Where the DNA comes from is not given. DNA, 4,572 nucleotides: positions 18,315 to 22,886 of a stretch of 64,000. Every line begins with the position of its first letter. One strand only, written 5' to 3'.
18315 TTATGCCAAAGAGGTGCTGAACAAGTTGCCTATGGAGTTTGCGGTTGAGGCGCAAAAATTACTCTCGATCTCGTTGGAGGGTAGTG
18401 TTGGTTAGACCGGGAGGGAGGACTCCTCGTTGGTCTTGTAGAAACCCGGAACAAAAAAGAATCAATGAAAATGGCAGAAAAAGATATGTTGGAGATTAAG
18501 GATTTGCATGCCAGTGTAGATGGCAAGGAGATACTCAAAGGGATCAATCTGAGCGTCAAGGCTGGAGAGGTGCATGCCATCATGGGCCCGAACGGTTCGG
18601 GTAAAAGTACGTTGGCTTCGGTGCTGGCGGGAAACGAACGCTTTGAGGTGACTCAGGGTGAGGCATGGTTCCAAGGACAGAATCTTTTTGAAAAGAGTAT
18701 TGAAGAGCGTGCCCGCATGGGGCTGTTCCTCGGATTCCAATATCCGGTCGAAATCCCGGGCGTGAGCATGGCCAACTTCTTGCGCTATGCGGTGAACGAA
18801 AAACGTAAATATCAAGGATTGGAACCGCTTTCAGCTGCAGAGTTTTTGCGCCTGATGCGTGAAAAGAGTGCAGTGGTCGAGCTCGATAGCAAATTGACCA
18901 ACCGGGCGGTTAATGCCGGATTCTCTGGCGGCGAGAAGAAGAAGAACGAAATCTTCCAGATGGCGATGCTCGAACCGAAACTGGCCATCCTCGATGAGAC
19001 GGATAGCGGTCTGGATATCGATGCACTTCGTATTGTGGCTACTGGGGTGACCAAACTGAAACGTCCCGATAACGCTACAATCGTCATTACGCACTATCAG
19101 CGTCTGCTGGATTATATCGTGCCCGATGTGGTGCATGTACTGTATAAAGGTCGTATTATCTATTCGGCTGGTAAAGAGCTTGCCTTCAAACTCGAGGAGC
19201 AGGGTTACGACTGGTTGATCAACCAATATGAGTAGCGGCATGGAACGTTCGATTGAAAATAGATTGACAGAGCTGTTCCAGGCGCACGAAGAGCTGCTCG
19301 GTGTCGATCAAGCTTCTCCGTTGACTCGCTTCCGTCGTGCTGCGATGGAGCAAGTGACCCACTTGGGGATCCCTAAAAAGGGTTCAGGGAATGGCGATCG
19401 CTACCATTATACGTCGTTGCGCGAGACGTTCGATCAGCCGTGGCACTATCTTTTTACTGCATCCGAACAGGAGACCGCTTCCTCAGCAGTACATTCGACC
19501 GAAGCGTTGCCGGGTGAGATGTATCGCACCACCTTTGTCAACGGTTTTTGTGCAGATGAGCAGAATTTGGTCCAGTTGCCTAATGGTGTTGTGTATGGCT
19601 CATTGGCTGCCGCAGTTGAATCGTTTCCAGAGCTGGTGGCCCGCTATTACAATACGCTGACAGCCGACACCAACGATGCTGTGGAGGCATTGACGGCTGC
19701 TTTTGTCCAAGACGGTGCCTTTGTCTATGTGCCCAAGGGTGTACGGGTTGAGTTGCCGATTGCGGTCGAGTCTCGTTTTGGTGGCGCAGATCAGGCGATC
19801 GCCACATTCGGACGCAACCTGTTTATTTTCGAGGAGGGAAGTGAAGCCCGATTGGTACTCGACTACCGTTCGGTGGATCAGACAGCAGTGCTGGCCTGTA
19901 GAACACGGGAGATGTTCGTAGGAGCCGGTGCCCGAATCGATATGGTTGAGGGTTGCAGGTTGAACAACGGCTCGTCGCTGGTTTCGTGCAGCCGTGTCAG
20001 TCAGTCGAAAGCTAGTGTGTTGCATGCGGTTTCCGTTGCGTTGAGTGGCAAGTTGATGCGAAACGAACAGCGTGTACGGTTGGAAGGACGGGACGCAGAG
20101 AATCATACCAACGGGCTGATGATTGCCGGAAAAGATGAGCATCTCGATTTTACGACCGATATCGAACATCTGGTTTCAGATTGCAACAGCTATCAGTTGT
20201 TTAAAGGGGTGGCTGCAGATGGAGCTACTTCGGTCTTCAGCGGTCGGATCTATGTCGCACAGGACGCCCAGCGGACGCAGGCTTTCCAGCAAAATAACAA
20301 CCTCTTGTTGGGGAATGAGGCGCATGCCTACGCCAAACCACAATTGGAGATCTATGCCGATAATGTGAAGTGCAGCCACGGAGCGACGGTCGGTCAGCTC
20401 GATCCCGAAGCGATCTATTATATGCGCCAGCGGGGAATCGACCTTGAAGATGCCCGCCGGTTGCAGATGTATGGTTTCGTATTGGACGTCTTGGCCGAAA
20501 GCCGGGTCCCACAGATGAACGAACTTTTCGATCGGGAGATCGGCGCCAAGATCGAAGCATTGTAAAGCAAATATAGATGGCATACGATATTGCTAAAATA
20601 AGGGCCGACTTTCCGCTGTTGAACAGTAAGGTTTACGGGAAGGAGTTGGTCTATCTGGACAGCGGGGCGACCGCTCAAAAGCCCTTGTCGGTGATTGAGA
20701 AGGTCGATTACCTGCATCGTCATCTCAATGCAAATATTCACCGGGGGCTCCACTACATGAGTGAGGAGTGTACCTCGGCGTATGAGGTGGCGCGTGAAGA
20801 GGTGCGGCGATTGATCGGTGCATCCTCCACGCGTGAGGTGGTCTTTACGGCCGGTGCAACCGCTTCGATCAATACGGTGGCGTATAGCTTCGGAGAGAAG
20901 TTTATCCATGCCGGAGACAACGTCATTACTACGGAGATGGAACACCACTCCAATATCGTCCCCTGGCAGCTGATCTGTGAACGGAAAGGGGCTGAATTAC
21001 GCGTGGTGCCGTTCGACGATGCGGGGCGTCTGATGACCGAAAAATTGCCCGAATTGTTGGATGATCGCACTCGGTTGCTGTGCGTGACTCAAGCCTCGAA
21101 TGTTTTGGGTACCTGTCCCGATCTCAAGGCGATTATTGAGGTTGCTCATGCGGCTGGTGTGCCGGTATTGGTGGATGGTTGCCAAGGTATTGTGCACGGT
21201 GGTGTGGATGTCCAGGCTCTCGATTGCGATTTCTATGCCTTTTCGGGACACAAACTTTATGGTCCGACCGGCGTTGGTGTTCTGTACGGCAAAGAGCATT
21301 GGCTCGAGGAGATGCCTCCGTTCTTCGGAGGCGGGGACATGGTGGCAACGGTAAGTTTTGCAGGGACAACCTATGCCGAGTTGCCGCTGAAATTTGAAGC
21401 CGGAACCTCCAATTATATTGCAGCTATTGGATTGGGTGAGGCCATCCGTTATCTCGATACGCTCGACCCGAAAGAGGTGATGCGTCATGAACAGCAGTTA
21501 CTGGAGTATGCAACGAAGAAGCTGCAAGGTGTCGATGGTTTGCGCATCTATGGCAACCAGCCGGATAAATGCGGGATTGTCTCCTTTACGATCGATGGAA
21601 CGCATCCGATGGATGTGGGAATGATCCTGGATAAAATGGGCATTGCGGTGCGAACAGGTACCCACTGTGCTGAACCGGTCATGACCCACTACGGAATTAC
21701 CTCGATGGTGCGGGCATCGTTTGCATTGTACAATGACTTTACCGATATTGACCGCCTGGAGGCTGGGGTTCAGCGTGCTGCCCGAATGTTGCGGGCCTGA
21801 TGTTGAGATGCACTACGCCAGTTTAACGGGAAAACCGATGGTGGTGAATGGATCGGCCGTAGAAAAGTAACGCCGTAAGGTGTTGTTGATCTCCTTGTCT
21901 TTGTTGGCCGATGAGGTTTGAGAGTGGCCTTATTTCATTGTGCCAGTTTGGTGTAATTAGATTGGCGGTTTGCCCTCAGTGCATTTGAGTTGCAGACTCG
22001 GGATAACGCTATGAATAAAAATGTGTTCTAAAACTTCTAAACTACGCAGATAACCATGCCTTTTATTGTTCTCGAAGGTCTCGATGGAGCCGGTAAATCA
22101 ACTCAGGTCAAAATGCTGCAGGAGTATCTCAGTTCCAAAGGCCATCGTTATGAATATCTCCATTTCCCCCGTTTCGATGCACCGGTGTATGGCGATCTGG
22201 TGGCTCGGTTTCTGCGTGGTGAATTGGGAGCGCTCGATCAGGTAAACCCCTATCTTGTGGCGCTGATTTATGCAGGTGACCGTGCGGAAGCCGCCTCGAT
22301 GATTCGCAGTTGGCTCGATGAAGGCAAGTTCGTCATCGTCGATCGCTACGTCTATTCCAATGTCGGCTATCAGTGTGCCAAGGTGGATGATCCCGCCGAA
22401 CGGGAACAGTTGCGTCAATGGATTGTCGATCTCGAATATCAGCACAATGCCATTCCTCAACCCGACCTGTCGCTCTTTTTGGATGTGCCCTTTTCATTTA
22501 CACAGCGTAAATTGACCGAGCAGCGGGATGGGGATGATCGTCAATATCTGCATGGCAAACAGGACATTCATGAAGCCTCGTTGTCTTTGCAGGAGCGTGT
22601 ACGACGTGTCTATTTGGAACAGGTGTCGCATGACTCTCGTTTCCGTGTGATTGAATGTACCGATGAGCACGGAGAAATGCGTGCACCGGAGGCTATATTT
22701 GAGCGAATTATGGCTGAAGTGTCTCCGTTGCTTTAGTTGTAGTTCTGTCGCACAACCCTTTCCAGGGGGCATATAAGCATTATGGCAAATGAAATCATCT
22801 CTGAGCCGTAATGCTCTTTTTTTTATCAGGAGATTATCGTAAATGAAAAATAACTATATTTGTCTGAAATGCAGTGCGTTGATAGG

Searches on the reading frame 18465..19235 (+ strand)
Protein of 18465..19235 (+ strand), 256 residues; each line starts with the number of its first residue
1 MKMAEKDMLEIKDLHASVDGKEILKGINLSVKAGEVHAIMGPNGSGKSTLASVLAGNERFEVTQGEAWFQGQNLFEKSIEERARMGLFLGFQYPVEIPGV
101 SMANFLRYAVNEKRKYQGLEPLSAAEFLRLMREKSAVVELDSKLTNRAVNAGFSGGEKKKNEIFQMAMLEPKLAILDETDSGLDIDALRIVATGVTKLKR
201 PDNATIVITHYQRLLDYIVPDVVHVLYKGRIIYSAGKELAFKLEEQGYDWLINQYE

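Call 31: search_protein_families(library=pfam, proteins=[window:18465-19235:+], max_evalue=0.0001)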
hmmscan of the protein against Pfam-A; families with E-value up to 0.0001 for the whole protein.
window:18465-19235:+ (256 aa): 2 families
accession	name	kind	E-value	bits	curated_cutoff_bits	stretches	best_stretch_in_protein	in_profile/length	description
PF00005.33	ABC_tran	-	1.7e-22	80.9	25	1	24-179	1-135/137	ABC transporter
PF02463.25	SMC_N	-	1.6e-06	28.2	40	0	35-51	25-41/220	RecF/RecN/SMC N terminal domain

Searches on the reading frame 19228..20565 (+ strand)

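Call 32: search_protein_families(library=pfam, proteins=[window:19228-20565:+], max_evalue=0.0001)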
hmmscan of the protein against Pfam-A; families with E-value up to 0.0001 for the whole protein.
window:19228-20565:+ (445 aa): 2 families
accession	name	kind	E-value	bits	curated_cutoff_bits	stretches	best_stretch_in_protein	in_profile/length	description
PF01458.23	SUFBD_core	-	1.1e-70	238.2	27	1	189-417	6-232/232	SUF system FeS cluster assembly, SufBD core domain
PF19295.5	SufBD_N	-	3.1e-31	108.8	23.5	1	8-180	2-172/172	SufBD protein N-terminal region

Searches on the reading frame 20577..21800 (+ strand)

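Call 32: search_protein_families(library=pfam, proteins=[window:20577-21800:+], max_evalue=0.0001)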
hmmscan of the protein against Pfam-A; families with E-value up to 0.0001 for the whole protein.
window:20577-21800:+ (407 aa): 4 families
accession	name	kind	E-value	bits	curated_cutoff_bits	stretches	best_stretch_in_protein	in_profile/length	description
PF00266.25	Aminotran_5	-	1.4e-139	465.7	21.5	1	25-394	1-371/371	Aminotransferase class-V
PF01053.26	Cys_Met_Meta_PP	-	8.9e-09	34.8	27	1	69-202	54-175/381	Cys/Met metabolism PLP-dependent enzyme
PF00155.27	Aminotran_1_2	-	8e-07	29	19.7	1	72-242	47-237/361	Aminotransferase class I and II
PF01212.27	Beta_elim_lyase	-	1.1e-05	25.3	27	1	74-241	39-214/288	Beta-eliminating lyase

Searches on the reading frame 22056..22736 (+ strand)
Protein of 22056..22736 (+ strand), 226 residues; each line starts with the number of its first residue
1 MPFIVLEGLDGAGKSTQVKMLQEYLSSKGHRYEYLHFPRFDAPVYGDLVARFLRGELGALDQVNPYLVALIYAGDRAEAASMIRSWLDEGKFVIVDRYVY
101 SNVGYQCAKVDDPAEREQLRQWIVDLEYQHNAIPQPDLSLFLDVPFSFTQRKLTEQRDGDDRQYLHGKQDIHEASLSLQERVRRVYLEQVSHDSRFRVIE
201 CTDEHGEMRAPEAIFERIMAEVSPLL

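Call 32: search_protein_families(library=pfam, proteins=[window:22056-22736:+], max_evalue=0.0001)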
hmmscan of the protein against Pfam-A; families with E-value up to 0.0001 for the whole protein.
window:22056-22736:+ (226 aa): 1 family
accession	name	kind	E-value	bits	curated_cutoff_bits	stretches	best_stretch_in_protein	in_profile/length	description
PF02223.23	Thymidylate_kin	-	2.9e-25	89.5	27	1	6-205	1-178/185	Thymidylate kinase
